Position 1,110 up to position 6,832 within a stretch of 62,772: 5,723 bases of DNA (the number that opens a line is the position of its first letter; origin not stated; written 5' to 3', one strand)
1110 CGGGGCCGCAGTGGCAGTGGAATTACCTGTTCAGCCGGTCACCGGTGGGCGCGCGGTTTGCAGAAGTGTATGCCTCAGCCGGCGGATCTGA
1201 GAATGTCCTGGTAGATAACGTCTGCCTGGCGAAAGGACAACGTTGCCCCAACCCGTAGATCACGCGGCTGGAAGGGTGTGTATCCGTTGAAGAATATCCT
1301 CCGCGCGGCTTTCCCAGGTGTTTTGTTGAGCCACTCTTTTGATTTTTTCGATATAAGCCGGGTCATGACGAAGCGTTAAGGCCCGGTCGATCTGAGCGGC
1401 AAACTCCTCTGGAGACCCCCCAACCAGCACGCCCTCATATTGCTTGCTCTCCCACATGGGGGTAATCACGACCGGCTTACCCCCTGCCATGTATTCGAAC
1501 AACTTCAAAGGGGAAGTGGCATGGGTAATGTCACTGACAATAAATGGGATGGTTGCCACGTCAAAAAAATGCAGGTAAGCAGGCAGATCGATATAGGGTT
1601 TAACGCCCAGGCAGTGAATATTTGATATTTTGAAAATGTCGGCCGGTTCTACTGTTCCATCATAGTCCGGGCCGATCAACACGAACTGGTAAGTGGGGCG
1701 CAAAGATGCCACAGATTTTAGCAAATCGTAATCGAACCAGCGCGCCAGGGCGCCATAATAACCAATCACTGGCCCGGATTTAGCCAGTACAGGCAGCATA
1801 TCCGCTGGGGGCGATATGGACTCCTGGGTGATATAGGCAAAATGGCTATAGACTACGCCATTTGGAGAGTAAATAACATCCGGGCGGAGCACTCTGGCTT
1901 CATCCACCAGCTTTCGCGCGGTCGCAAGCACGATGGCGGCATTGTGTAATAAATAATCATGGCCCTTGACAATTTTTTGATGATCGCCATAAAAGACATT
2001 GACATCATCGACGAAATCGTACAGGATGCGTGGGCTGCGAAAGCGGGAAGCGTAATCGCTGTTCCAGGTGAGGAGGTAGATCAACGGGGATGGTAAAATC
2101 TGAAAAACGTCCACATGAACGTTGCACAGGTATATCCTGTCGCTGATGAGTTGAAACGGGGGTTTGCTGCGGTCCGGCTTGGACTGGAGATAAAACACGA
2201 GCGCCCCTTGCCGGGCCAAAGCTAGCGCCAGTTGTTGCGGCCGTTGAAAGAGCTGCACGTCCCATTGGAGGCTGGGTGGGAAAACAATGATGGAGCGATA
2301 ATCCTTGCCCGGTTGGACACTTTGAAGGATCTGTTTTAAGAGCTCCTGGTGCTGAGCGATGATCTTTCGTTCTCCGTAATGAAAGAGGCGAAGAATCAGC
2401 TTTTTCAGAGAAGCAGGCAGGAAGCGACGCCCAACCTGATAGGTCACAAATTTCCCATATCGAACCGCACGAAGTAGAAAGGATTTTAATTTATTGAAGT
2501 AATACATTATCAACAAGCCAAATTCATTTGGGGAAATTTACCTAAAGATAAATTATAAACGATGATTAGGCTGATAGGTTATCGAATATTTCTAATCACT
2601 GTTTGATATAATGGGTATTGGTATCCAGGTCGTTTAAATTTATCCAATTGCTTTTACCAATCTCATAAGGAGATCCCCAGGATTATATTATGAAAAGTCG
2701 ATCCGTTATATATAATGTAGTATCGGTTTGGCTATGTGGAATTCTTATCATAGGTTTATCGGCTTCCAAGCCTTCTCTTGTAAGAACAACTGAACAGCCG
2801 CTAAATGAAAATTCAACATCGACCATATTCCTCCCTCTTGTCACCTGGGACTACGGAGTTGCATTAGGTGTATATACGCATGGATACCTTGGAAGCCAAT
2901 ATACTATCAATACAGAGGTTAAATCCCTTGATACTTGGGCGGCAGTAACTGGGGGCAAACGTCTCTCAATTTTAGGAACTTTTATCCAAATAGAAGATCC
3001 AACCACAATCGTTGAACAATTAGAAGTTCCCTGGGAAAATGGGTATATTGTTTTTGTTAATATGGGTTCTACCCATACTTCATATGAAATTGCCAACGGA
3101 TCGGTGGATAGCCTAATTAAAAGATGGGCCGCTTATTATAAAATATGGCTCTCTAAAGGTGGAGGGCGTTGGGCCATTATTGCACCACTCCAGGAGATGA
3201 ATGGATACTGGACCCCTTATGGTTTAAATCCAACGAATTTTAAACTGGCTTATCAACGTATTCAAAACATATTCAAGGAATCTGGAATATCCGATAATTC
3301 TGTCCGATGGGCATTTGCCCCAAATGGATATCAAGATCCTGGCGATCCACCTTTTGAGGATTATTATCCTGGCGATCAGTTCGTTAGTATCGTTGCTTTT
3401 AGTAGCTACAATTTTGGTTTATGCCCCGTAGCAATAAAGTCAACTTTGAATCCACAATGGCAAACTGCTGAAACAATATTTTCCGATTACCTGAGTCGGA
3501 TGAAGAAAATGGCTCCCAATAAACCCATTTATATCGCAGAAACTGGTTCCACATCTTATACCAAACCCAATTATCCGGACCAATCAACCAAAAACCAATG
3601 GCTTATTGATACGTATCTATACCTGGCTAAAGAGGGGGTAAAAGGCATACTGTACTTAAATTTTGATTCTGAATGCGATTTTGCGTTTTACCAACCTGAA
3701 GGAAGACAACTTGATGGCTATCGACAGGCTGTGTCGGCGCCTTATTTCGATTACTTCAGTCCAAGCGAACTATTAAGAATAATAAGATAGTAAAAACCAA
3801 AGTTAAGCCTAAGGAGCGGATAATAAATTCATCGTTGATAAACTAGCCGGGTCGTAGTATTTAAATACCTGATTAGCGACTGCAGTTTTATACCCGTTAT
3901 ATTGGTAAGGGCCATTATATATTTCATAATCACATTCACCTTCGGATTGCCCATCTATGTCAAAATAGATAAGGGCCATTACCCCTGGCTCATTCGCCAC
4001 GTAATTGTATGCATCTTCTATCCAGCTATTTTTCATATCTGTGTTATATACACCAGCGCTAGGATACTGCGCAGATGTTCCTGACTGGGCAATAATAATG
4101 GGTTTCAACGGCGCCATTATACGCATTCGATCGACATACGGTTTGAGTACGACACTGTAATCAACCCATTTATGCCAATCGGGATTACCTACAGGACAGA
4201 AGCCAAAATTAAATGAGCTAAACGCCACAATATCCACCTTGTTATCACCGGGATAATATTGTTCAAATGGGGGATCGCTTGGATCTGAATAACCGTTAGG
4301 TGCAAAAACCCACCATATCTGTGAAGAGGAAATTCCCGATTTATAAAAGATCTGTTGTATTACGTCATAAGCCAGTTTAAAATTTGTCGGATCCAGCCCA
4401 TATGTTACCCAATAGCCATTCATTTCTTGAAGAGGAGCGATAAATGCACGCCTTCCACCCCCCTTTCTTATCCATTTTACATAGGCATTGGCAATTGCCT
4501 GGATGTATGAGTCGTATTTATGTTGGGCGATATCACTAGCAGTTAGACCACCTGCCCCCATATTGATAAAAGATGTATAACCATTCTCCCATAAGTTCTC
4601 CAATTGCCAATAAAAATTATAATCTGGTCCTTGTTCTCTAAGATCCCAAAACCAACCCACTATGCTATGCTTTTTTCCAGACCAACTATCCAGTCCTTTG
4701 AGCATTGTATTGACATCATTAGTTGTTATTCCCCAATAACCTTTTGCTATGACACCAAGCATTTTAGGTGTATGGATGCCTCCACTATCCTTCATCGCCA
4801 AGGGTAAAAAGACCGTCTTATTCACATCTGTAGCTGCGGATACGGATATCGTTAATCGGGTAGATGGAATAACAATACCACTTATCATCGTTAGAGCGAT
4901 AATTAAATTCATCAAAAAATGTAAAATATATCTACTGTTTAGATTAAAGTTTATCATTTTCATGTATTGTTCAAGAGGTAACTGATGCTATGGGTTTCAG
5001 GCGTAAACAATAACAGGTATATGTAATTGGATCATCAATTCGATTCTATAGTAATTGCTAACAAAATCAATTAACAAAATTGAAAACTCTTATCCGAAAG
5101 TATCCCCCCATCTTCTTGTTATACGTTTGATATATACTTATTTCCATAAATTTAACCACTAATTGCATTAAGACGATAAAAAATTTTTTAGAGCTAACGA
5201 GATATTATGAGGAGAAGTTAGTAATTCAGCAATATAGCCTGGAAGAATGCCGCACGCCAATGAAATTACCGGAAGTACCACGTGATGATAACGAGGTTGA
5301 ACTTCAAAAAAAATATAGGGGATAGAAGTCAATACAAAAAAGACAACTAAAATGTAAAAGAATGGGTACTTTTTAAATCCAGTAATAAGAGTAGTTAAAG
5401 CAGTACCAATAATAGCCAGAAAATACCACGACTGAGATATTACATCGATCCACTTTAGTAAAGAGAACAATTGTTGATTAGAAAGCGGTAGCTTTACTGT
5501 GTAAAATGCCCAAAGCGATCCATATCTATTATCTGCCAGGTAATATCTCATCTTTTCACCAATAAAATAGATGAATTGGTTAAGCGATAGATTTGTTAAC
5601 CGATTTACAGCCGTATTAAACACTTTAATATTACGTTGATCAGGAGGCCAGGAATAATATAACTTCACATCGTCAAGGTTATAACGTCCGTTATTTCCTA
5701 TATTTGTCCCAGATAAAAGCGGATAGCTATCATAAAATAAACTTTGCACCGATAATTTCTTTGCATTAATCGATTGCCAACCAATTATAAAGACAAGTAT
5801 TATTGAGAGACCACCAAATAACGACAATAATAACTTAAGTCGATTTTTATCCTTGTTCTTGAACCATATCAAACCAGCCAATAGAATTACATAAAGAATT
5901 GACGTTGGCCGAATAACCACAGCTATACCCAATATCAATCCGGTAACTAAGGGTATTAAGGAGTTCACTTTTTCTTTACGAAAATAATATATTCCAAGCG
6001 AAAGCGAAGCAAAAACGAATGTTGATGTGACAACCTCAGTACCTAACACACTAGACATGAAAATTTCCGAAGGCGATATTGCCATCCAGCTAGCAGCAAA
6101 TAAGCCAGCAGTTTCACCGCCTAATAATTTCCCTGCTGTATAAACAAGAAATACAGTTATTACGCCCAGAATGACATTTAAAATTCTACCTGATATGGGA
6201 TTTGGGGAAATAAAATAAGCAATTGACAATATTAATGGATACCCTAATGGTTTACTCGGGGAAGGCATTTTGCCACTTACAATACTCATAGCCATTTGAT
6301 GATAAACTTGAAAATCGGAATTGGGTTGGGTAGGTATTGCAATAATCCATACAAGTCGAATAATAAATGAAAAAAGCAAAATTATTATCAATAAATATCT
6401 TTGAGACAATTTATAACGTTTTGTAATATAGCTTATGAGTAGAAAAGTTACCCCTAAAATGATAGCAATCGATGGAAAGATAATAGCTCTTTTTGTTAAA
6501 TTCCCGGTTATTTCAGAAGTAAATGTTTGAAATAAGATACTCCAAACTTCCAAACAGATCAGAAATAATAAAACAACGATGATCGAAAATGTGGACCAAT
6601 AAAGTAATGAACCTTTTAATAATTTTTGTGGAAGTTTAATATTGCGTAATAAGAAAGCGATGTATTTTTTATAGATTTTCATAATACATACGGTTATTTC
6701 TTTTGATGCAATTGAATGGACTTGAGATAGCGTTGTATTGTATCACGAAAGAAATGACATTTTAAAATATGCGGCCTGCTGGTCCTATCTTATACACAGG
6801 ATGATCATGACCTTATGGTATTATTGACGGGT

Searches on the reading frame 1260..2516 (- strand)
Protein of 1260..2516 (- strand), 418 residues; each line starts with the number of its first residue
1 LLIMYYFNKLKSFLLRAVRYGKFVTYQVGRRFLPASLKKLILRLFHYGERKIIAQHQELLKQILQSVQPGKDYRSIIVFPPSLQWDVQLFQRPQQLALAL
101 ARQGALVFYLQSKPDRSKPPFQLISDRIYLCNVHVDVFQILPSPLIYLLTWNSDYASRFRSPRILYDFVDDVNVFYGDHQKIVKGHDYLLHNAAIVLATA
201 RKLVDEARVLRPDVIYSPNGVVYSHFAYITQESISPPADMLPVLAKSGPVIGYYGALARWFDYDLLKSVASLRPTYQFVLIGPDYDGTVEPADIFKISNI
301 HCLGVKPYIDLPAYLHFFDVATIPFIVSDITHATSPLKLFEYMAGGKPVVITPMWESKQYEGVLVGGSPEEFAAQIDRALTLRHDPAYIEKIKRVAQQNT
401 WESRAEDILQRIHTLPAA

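Call 71: search_protein_families(library=pfam, proteins=[window:1260-2516:-], max_evalue=0.00001)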
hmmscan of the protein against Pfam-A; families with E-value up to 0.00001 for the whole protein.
window:1260-2516:- (418 aa): 3 families
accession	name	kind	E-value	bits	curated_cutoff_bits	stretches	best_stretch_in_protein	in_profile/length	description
PF13692.12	Glyco_trans_1_4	-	1.1e-11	45.7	27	1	249-380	2-140/142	Glycosyl transferases group 1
PF00534.26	Glycos_transf_1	-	1.3e-06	28.5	26.4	1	246-390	13-166/172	Glycosyl transferases group 1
PF13524.12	Glyco_trans_1_2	-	6.1e-06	26.7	25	0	265-410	5-144/144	Glycosyl transferase-like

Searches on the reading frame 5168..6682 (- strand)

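Call 71: search_protein_families(library=pfam, proteins=[window:5168-6682:-], max_evalue=0.00001)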
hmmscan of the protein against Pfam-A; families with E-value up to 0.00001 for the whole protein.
window:5168-6682:- (504 aa): 1 family
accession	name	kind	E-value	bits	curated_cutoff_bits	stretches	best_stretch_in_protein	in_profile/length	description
PF13231.12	PMT_2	-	1.3e-10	42.2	26.1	1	144-299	2-155/160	Dolichyl-phosphate-mannose-protein mannosyltransferase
